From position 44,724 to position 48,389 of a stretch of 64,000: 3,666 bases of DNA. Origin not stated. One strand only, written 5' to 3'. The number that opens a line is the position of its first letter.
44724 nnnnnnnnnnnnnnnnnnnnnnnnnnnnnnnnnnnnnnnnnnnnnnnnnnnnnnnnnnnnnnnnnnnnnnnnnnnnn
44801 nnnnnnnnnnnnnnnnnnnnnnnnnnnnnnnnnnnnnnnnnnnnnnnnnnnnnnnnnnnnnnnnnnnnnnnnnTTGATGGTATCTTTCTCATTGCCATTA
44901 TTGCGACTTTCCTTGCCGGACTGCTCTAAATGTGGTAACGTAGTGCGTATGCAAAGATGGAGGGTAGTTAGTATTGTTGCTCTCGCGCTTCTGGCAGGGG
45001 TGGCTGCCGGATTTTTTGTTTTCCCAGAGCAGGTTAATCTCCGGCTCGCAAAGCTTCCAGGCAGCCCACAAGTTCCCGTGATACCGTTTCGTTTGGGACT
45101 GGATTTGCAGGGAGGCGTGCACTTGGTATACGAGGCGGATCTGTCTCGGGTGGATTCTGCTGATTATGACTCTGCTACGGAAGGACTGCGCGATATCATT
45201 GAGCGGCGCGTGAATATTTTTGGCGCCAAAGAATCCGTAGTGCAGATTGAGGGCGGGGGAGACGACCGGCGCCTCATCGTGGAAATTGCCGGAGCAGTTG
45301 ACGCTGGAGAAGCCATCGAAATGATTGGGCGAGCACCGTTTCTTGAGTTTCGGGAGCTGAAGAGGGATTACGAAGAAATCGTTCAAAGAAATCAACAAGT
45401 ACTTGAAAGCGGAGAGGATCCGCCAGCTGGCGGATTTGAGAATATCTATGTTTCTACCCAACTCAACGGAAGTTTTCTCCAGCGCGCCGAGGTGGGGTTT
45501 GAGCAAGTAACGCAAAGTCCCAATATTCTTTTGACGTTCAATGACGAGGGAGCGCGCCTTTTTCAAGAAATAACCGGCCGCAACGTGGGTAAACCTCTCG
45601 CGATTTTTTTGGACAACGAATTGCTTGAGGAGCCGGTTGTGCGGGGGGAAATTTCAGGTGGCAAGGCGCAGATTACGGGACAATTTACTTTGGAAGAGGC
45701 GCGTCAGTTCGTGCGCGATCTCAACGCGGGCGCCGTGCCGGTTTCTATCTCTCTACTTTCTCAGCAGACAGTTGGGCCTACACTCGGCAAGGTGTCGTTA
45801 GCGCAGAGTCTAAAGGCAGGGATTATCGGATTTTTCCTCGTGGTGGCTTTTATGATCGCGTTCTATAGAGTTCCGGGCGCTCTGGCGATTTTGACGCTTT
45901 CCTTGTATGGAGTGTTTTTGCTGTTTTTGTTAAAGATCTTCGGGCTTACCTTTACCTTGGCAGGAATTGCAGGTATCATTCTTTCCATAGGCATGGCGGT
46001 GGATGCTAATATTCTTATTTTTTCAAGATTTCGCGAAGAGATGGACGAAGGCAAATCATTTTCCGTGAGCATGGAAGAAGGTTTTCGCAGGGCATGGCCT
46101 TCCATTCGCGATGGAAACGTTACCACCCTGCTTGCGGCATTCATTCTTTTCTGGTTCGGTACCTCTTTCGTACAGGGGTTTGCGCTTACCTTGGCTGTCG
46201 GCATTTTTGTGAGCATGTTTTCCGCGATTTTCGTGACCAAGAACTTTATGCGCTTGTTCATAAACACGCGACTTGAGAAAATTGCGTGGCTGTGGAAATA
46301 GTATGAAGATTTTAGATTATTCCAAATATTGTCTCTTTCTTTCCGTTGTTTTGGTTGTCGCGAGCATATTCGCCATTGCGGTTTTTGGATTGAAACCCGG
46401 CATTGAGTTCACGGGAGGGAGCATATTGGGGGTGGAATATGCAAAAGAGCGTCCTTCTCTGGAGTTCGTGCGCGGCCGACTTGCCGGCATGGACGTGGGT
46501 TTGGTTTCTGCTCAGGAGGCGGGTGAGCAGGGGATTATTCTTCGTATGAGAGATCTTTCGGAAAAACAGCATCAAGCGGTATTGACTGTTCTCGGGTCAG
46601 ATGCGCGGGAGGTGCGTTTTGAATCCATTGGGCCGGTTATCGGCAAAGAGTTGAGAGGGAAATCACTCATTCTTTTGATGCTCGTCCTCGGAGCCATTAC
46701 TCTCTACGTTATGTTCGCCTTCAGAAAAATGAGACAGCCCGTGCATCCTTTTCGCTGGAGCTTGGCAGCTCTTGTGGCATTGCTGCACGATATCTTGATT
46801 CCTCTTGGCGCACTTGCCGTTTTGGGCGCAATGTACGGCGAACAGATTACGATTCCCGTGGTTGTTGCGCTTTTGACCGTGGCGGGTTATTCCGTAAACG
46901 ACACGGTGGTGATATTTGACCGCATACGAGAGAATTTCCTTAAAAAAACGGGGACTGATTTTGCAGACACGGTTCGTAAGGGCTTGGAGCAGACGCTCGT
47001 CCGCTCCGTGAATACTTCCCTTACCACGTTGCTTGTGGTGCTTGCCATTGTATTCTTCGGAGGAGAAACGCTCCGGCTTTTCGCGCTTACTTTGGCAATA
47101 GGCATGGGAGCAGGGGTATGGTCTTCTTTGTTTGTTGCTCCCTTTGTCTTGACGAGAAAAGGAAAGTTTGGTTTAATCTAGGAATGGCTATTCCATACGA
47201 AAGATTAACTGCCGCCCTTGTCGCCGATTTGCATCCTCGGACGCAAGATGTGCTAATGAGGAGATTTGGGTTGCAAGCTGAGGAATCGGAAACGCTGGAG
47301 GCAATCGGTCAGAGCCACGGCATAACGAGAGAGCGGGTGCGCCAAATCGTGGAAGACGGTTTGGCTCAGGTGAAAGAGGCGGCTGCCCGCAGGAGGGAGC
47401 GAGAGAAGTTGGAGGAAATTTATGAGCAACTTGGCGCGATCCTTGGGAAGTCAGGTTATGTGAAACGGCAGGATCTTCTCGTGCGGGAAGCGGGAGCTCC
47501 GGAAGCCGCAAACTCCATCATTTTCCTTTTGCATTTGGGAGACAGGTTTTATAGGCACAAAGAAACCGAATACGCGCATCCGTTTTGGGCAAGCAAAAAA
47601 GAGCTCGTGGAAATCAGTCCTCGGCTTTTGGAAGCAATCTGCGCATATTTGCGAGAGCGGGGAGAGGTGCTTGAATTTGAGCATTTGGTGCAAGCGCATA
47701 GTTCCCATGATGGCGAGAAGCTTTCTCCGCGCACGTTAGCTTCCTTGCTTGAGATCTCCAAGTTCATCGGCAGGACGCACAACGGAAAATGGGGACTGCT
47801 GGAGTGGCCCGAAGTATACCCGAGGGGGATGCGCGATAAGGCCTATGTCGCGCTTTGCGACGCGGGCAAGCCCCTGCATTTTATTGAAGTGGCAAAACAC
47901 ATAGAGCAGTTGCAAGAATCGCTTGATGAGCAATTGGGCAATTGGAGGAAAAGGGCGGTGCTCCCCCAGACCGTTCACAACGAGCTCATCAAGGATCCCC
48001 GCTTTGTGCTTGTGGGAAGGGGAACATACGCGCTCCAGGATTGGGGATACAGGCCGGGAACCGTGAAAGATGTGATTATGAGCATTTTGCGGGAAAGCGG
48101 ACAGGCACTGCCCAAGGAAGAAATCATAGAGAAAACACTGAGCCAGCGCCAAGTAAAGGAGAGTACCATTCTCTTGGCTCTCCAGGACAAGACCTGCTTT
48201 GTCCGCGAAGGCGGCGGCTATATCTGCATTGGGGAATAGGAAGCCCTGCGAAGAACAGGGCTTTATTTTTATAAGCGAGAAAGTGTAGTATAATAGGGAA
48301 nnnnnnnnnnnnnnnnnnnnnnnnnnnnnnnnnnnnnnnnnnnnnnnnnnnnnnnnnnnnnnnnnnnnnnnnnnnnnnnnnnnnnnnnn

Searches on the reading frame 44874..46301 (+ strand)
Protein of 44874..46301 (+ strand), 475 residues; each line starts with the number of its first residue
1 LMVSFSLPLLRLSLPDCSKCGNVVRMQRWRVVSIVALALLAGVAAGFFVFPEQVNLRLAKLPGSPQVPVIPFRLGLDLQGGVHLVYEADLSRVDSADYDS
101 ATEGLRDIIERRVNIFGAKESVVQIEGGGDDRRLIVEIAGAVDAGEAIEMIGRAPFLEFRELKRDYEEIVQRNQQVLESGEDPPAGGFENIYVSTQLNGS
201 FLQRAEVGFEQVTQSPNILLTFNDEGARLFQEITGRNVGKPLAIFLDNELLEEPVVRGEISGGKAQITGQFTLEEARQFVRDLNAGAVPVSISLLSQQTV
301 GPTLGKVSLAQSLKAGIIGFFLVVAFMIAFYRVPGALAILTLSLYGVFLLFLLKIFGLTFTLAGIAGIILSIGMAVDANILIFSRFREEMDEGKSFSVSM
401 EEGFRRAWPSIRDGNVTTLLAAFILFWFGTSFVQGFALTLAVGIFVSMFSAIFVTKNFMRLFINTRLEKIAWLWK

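Call 86: search_protein_families(library=pfam, proteins=[window:44874-46301:+], max_evalue=0.001)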
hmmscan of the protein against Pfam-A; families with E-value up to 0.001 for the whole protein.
window:44874-46301:+ (475 aa): 5 families
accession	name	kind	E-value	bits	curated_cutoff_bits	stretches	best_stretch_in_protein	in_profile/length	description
PF22599.2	SecDF_P1_head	-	1.2e-26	93.2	27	1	194-290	16-114/114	SecDF, P1 head subdomain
PF02355.23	SecD_SecF_C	-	3.4e-17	62.9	20.5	1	291-462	12-186/189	Protein export membrane protein SecD/SecF, C-terminal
PF21760.3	SecD_1st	-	2.9e-11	43.1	27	1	106-163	5-59/60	Protein translocase subunit SecDF, P1 domain, N-terminal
PF03176.21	MMPL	-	5e-09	36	20.5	1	310-452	143-292/333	MMPL family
PF07549.19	Sec_GG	-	4.8e-05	23.2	20.3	1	69-89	5-25/28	SecD/SecF GG Motif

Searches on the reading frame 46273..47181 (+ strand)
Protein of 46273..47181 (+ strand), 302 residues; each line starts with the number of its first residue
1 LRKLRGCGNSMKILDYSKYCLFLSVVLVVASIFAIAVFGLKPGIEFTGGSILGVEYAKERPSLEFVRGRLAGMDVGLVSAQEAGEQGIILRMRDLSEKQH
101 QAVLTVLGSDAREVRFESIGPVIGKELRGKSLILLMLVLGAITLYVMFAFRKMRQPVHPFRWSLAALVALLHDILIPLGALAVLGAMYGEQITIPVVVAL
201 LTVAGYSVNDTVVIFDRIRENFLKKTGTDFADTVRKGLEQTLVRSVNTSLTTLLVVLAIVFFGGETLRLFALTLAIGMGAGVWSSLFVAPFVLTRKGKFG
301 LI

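Call 86: search_protein_families(library=pfam, proteins=[window:46273-47181:+], max_evalue=0.001)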
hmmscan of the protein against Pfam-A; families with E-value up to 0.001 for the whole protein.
window:46273-47181:+ (302 aa): 3 families
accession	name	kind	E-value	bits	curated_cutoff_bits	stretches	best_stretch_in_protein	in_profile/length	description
PF02355.23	SecD_SecF_C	-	1.1e-51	175.4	20.5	1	102-294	4-184/189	Protein export membrane protein SecD/SecF, C-terminal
PF07549.19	Sec_GG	-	4.3e-06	26.5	20.3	1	33-57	1-25/28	SecD/SecF GG Motif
PF00873.25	ACR_tran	-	0.00034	18.9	28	1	169-292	358-485/1021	AcrB/AcrD/AcrF family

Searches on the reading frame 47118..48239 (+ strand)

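Call 86: search_protein_families(library=pfam, proteins=[window:47118-48239:+], max_evalue=0.001)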
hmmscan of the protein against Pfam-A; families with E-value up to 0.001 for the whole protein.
window:47118-48239:+ (373 aa): 2 families
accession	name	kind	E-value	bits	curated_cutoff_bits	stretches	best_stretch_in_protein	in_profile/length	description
PF04545.22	Sigma70_r4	-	4e-11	42.7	24.1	1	36-87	3-50/50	Sigma-70, region 4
PF05066.19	HARE-HTH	-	3.2e-08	34.3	25.9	0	240-309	5-71/71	HB1, ASXL, restriction endonuclease HTH domain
